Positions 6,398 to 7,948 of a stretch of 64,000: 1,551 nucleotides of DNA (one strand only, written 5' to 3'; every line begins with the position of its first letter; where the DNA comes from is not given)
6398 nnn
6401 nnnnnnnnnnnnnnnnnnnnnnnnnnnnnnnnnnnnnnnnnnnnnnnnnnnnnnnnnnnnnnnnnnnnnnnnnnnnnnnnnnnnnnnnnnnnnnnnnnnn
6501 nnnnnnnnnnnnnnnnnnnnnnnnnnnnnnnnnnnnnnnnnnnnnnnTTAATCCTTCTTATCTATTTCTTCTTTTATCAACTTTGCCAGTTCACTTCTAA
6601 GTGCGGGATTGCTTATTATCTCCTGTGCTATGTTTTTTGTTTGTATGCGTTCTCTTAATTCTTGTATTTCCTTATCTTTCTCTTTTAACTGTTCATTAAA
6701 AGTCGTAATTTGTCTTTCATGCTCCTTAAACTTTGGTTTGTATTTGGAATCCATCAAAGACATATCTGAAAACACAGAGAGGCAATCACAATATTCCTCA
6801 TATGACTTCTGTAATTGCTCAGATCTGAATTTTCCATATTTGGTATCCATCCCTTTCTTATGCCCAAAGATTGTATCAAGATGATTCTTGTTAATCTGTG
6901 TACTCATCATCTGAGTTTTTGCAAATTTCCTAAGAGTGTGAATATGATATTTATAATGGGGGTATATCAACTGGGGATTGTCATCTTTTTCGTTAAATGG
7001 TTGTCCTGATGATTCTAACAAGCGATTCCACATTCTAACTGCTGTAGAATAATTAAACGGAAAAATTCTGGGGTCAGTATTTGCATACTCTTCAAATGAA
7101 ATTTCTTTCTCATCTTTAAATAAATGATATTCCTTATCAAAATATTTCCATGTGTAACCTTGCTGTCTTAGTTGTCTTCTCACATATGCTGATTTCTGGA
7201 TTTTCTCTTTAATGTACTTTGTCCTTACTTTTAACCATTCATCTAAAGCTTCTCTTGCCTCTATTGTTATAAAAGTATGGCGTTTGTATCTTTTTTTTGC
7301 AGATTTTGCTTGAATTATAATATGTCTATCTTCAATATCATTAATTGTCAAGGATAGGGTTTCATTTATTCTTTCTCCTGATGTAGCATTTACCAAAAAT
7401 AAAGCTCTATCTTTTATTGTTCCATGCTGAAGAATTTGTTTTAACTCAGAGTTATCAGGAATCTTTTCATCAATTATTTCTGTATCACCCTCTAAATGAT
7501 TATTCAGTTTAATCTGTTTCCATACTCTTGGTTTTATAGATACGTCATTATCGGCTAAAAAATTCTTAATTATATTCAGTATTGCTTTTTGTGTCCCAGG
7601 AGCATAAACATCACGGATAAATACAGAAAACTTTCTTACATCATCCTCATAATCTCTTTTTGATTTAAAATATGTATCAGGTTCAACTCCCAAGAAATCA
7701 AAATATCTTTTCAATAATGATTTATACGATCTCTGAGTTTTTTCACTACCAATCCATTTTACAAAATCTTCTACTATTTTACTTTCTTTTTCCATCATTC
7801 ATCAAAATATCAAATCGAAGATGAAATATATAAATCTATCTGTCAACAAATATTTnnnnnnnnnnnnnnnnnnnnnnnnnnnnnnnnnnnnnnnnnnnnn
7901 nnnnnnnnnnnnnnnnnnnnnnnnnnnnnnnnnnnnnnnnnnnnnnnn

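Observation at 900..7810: Integrated mobile element of an unrecognised type (integrase + Rep-like NTPase + second NTPase + ORFans, no capsid genes, no tRNA target)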

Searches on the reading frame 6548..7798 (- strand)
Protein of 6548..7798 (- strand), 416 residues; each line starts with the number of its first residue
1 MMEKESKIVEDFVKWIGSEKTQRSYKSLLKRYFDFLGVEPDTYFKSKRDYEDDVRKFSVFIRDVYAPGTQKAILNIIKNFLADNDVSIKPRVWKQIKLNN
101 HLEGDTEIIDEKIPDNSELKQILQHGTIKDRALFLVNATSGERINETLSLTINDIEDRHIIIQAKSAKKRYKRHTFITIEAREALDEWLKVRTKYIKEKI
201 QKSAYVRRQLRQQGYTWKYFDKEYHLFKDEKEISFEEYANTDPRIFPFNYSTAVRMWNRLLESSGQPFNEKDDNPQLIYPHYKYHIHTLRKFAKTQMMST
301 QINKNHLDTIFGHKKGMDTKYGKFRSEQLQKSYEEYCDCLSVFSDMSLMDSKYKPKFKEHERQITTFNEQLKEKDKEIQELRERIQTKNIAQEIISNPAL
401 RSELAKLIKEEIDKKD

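Call 4: search_protein_families(library=pfam, proteins=[window:6548-7798:-], max_evalue=1)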
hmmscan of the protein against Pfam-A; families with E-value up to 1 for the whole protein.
window:6548-7798:- (416 aa): 5 families
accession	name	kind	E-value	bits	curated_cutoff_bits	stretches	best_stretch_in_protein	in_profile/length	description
PF00589.27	Phage_integrase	-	3.4e-10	40.4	27.1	1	118-317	7-160/172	Phage integrase family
PF10256.14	Erf4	-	0.0058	17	29.3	1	328-378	53-104/116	Golgin subfamily A member 7/ERF4 family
PF16808.10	PKcGMP_CC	-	0.021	14.9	35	1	369-383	15-29/35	Coiled-coil N-terminus of cGMP-dependent protein kinase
PF13495.12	Phage_int_SAM_4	-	0.045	14.6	27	1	18-80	15-74/85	Phage integrase, N-terminal SAM-like domain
PF21928.1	XLF_CC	-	0.11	12.8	27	1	359-389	19-49/53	XLF protein coiled-coil region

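Call 5: search_protein_families(library=phrogs, proteins=[window:6548-7798:-], max_evalue=0.1)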
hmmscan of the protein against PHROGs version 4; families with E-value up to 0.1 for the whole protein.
window:6548-7798:- (416 aa): 2 families
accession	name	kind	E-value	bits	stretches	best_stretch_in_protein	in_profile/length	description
phrog_216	-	integration and excision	5.4e-13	49.7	1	110-336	52-236/301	integrase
phrog_17497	-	unknown function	0.032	15.3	0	283-341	57-117/133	-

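Call 78: search_protein_families(library=pfam, proteins=[L046:7872-9077:+, L046:9074-9535:+, L046:6919-7305:+, L046:5724-6506:-, L046:11763-11999:-, L046:12100-12309:+], max_evalue=0.1)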
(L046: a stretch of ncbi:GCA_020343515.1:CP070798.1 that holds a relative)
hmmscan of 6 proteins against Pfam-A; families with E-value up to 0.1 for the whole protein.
L046:7872-9077:+ (401 aa): 1 family
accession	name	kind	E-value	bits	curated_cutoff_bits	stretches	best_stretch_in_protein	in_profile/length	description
PF00005.33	ABC_tran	-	0.035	15.1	25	0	47-70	14-37/137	ABC transporter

L046:9074-9535:+ (153 aa): 0 families

L046:6919-7305:+ (128 aa): 0 families

L046:5724-6506:- (260 aa): 0 families

L046:11763-11999:- (78 aa): 0 families

L046:12100-12309:+ (69 aa): 0 families

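Call 80: search_protein_families(library=padloc, proteins=[window:6548-7798:-], max_evalue=0.1)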
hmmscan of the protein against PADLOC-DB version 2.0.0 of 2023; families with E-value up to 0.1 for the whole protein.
window:6548-7798:- (416 aa): 0 families

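Call 81: search_protein_families(library=ncbifam, proteins=[window:6548-7798:-], max_evalue=0.1)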
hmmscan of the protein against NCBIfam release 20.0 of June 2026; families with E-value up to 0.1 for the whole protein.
window:6548-7798:- (416 aa): 9 families
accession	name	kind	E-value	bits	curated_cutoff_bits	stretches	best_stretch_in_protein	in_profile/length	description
NF040815.2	recomb_XerA_Arch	equivalog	1.4e-09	37.9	220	1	18-194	13-177/263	site-specific tyrosine recombinase/integron integrase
TIGR02224.1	recomb_XerC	equivalog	7.4e-07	28.8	335.15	1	18-202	14-202/295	tyrosine recombinase XerC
NF001399.0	PRK00283.1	subfamily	6.8e-05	22.2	279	1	122-207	128-213/300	tyrosine recombinase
TIGR02225.1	recomb_XerD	equivalog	8.1e-05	22.1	329.6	1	125-203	121-199/290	site-specific tyrosine recombinase XerD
TIGR02249.1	integrase_gron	subfamily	0.0015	18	265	1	18-205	15-192/315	integron integrase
NF007371.0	PRK09871.1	subfamily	0.0078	15.8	222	1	128-209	26-107/198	tyrosine-type DNA invertase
NF007370.0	PRK09870.1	subfamily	0.011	15.3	221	1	128-199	32-103/200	tyrosine-type DNA invertase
NF045622.1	Npun_F5560_fam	hypoth_equivalog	0.013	15.5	125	1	354-387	53-86/156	Npun_F5560 family protein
NF002331.0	PRK01287.1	subfamily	0.031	13.2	371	0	127-197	161-232/365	site-specific tyrosine recombinase XerC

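Call 115: search_solved_structures(query=window:6548-7798:-, max_evalue=0.01)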
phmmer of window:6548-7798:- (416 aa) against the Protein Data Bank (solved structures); distinct sequences matched with E-value up to 0.01: 0.
